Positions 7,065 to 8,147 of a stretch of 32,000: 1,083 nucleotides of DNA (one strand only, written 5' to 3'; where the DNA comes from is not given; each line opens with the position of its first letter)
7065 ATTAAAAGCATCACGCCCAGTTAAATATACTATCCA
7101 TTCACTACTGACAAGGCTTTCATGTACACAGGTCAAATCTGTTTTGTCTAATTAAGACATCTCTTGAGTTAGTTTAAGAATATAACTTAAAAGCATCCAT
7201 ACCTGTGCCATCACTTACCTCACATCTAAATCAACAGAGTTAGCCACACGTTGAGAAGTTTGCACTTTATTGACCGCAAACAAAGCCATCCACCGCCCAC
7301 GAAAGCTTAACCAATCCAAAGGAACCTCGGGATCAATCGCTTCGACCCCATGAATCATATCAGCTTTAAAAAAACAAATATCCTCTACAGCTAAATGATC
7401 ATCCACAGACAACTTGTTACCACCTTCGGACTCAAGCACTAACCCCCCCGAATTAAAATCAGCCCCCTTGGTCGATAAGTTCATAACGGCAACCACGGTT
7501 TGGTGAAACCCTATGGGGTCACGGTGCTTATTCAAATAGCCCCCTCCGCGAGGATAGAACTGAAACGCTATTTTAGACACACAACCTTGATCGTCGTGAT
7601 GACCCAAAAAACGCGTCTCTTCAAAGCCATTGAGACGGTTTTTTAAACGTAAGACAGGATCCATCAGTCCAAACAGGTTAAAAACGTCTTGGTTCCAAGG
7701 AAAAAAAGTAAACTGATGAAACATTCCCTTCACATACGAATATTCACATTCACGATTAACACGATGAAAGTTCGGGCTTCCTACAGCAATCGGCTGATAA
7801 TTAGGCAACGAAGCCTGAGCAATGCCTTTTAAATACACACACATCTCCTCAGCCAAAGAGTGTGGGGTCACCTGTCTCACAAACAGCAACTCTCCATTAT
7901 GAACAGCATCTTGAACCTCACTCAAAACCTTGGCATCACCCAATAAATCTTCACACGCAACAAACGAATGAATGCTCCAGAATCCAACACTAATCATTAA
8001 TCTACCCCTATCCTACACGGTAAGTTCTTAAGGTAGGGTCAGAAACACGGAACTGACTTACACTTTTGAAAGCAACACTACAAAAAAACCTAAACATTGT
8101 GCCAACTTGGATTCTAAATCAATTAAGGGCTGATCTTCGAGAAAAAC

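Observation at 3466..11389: Arn-like lipid-carrier aminosugar decoration cluster with ATP-grasp, amidohydrolase and 2OG-oxygenase tailoring (candidate undescribed envelope-modification pathway)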

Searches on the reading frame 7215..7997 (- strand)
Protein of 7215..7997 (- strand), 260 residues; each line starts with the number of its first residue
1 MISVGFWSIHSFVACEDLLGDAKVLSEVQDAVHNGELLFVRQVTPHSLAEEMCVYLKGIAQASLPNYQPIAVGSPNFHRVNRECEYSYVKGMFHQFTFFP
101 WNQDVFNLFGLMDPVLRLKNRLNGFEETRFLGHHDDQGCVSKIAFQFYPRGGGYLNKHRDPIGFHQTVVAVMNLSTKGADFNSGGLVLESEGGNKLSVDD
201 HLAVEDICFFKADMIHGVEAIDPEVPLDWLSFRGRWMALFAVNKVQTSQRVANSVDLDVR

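Call 5: search_protein_families(library=pfam, proteins=[window:7215-7997:-], max_evalue=0.01)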
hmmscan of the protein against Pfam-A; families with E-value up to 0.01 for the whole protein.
window:7215-7997:- (260 aa): 0 families

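Call 6: search_protein_families(library=ncbifam, proteins=[window:7215-7997:-], max_evalue=0.01)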
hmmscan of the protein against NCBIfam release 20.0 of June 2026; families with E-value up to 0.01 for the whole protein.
window:7215-7997:- (260 aa): 0 families

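Call 8: search_solved_structures(query=window:7215-7997:-, max_evalue=1)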
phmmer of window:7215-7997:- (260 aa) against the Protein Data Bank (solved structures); distinct sequences matched with E-value up to 1: 0.

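Call 28: find_homologous_proteins(query=window:7215-7997:-, max_evalue=0.001)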
Query window:7215-7997:- (260 aa): 27 proteins with E <= 0.001 among 206 candidates.
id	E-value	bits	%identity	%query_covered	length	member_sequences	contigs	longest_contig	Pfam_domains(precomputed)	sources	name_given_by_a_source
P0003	3.2e-177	606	100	100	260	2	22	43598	-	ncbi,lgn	-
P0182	2.3e-78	282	52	96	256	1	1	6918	-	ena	-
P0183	2.5e-76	275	51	92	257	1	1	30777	-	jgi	jgi:hypothetical protein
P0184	4.7e-72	261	46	98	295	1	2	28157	-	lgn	-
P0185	7.1e-72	260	49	92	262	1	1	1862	-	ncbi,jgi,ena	jgi:hypothetical protein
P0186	2.3e-71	259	48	89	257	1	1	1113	-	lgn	-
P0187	7.6e-71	257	47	96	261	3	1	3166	-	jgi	jgi:hypothetical protein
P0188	1.3e-70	256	45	99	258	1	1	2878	-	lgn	-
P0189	6.0e-70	254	45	93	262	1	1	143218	-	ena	-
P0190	9.8e-70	253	45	99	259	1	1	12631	-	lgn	-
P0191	1.6e-69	253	46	95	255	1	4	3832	-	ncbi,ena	-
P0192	1.3e-68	250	48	91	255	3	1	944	-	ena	-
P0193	3.6e-68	248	46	93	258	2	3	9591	-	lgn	-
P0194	5.5e-68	248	47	93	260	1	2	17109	-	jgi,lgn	jgi:hypothetical protein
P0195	2.4e-67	246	45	93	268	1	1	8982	-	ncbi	-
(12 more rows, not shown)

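Call 53: search_protein_families(library=pfam, proteins=[L037:14854-15777:+, L016:11229-11912:+, L039:869-1933:+, L036:3527-4345:+, L037:12967-13932:+, L021:4479-4874:-, L013:1669-3852:-, L022:7464-8981:+, L035:7156-7884:+], max_evalue=0.01)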
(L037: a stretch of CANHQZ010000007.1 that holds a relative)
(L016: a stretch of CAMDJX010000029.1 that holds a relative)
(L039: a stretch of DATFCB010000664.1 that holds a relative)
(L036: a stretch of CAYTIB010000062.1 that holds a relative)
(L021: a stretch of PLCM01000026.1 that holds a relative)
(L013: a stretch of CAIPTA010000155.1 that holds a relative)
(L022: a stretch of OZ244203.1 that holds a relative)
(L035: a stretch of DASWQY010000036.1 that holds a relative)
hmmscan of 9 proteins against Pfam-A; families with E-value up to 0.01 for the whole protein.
L037:14854-15777:+ (308 aa): 1 family
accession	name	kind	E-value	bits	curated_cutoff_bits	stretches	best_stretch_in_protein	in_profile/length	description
PF04041.19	Glyco_hydro_130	-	1.6e-07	31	26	1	238-296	65-121/320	beta-1,4-mannooligosaccharide phosphorylase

L016:11229-11912:+ (228 aa): 4 families
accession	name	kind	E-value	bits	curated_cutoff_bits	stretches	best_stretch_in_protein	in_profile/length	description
PF13649.12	Methyltransf_25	-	3.9e-05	24.7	27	1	60-135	1-78/97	Methyltransferase domain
PF08242.18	Methyltransf_12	-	0.00069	20.7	30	1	61-132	1-77/98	Methyltransferase domain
PF08241.18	Methyltransf_11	-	0.0026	18.8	21.2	1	61-131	1-71/95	Methyltransferase domain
PF01728.25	FtsJ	-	0.0059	17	24.1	1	54-176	20-142/181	FtsJ-like methyltransferase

L039:869-1933:+ (355 aa): 3 families
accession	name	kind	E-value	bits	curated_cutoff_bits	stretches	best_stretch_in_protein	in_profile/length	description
PF00682.25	HMGL-like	-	1.1e-41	143.4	29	1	20-274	2-258/260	HMGL-like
PF07836.16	DmpG_comm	-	1.6e-06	28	27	1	296-347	12-63/63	DmpG-like communication domain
PF02679.21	ComA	-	0.00038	20.4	25.2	1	106-182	84-167/243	(2R)-phospho-3-sulfolactate synthase (ComA)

L036:3527-4345:+ (273 aa): 1 family
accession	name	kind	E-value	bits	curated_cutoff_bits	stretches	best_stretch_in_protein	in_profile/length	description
PF05721.19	PhyH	-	2.2e-22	80.8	22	1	20-209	2-212/213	Phytanoyl-CoA dioxygenase (PhyH)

L037:12967-13932:+ (322 aa): 0 families

L021:4479-4874:- (132 aa): 3 families
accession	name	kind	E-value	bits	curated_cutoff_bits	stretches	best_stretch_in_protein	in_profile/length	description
PF00892.27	EamA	-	5.3e-07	30.4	28.2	1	12-130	33-134/135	EamA-like transporter family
PF03151.22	TPT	-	0.00095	19.1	30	1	63-130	70-136/291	Triose-phosphate Transporter family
PF10639.15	TMEM234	-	0.0018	18.8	30.1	1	56-128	38-111/113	Putative transmembrane family 234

L013:1669-3852:- (728 aa): 0 families

L022:7464-8981:+ (506 aa): 0 families

L035:7156-7884:+ (243 aa): 3 families
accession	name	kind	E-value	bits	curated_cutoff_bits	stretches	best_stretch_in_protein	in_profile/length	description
PF04989.18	RMNT_CmcI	-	4.9e-89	297.9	23.2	1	37-239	2-204/206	Rhamnosyl O-methyltransferase/CmcI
PF13578.12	Methyltransf_24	-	1.2e-11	45.9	26.3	1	72-180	1-102/105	Methyltransferase domain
PF05711.17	TylF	-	0.0085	15.8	23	0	58-99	82-123/264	Macrocin-O-methyltransferase (TylF)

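Call 61: search_protein_families(library=pfam, proteins=[L012:12291-14135:+, L020:14680-16188:-, L021:12116-14572:-, L029:4874-7036:-, L033:4513-6183:-, L037:8282-9829:+, L032:17739-19712:+, L022:19202-20734:+, L032:14623-15777:-, L023:3600-5249:+], max_evalue=0.1)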
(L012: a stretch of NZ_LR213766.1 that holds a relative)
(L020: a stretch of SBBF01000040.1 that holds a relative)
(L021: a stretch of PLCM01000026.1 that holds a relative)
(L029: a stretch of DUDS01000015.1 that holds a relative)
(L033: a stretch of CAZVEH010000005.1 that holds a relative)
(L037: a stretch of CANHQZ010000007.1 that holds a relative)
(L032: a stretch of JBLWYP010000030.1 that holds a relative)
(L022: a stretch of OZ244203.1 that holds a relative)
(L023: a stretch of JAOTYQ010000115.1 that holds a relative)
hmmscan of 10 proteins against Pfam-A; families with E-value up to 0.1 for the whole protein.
L012:12291-14135:+ (615 aa): 0 families

L020:14680-16188:- (503 aa): 4 families
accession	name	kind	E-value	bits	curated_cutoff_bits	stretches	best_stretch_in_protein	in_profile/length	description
PF13231.12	PMT_2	-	0.0008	20.1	26.1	1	119-233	21-128/160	Dolichyl-phosphate-mannose-protein mannosyltransferase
PF13176.12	TPR_7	-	0.0048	17.3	27.9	1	472-499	1-28/36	Tetratricopeptide repeat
PF13424.12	TPR_12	-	0.014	16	30.1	1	471-500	46-75/77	Tetratricopeptide repeat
PF24885.1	TPR_NPHP3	-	0.025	14.4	100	1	463-501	134-172/239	Nephrocystin-3 TPR domain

L021:12116-14572:- (819 aa): 0 families

L029:4874-7036:- (721 aa): 0 families

L033:4513-6183:- (557 aa): 1 family
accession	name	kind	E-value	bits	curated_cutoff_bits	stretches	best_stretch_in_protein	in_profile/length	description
PF11346.13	DUF3149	-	0.052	13.6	23.2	0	379-396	8-24/40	Protein of unknown function (DUF3149)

L037:8282-9829:+ (516 aa): 0 families

L032:17739-19712:+ (658 aa): 0 families

L022:19202-20734:+ (511 aa): 0 families

L032:14623-15777:- (385 aa): 0 families

L023:3600-5249:+ (550 aa): 0 families

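Call 79: search_dna_similar(query=window:7215-7997:-, collection=plasmids, mode=protein, max_evalue=0.00001, max_rows=10)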
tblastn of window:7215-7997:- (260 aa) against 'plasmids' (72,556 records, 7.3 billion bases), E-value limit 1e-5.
Records with a match: 2; places in all: 2; records where one place covers at least 80% of the query: 1.
Best place of each record, by identity: <60% 2.
By first word of the organism name: Pseudoroseomonas 1; Indioceanicola 1.
By predicted mobility (MOB-suite, as given by PLSDB): non-mobilizable 2.
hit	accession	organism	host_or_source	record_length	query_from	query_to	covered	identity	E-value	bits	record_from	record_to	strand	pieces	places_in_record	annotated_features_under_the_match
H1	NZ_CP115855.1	Pseudoroseomonas cervicalis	-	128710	16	246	89%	45.5%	4e-63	220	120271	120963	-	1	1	hypothetical protein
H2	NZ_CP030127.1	Indioceanicola profundi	sediment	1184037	62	241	69%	28.8%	2e-13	77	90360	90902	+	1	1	none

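Call 80: get_annotated_region(hit=H1, flank=12000)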
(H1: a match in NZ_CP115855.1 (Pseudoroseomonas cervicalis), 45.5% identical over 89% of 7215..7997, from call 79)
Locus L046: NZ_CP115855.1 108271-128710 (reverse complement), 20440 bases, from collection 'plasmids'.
description: Pseudoroseomonas cervicalis strain PL22-11A plasmid pL11-D, complete sequence
organism: Pseudoroseomonas cervicalis (NCBI taxid 204525)
taxonomy: Bacteria; Pseudomonadota; Alphaproteobacteria; Rhodospirillales; Acetobacteraceae; Pseudoroseomonas; Pseudoroseomonas cervicalis
host: -; source: -; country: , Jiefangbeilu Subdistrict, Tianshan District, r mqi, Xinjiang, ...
typing (MOB-suite, as given by PLSDB): non-mobilizable
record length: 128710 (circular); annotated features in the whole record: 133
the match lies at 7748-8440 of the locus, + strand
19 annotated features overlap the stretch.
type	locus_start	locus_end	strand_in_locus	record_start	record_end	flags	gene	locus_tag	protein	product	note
CDS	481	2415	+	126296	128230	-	-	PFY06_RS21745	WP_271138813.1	hypothetical protein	-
CDS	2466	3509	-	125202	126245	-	-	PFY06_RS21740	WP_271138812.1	class I SAM-dependent methyltransferase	-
CDS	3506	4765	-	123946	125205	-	rffA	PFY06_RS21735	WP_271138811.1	dTDP-4-amino-4,6-dideoxygalactose transaminase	GO:0009246 - enterobacterial common antigen biosynthetic process [Evidence IEA]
CDS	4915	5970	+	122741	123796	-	-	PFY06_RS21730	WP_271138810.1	hypothetical protein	-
CDS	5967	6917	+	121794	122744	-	-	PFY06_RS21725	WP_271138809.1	hypothetical protein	-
CDS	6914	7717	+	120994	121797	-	-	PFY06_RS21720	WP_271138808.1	amidohydrolase family protein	-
CDS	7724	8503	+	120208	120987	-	-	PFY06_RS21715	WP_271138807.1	hypothetical protein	-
CDS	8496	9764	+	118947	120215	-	-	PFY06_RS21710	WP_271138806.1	ATP-grasp domain-containing protein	-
CDS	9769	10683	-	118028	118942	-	-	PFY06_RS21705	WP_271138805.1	LysR family transcriptional regulator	-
CDS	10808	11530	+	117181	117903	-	-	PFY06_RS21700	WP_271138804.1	SDR family oxidoreductase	-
CDS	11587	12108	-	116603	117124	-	-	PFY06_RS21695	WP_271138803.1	hypothetical protein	-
CDS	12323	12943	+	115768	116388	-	-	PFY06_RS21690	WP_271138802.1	DUF4412 domain-containing protein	-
CDS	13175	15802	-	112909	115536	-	-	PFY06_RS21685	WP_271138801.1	EAL domain-containing protein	-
CDS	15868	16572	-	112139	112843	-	-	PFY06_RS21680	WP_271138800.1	GntR family transcriptional regulator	GO:0006355 - regulation of DNA-templated transcription [Evidence IEA]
CDS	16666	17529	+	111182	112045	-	-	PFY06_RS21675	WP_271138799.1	fumarylacetoacetate hydrolase family protein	-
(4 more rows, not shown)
